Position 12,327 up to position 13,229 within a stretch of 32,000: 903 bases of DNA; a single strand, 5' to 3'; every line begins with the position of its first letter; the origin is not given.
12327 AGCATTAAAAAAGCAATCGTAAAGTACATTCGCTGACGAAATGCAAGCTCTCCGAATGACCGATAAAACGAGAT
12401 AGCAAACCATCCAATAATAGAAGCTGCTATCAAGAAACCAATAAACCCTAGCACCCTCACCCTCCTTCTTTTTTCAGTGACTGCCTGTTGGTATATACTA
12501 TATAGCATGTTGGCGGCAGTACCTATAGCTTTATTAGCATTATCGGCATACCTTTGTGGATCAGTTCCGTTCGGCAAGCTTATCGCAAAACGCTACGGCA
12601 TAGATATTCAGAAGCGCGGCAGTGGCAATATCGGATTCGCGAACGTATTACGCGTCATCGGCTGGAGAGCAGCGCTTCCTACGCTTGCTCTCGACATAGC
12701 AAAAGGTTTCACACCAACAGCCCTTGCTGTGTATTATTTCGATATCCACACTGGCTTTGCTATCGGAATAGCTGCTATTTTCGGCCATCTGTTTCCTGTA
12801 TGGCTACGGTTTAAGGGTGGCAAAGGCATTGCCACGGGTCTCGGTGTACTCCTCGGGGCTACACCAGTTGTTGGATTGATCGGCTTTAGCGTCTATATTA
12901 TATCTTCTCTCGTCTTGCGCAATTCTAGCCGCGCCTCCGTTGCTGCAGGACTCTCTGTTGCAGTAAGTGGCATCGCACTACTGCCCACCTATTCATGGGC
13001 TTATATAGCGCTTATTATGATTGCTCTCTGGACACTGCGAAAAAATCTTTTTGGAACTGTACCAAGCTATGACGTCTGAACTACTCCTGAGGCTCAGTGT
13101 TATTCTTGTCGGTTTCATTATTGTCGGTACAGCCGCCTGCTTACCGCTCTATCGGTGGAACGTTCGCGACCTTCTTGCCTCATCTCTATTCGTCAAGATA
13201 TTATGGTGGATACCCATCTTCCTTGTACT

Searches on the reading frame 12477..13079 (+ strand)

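Call 43: search_protein_families(library=pfam, proteins=[window:12477-13079:+], max_evalue=0.001)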
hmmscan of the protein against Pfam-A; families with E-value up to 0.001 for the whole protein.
window:12477-13079:+ (200 aa): 1 family
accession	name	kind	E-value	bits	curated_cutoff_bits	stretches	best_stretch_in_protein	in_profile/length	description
PF02660.20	G3P_acyltransf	-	7.7e-43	146.9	24.1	1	24-191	2-161/164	Glycerol-3-phosphate acyltransferase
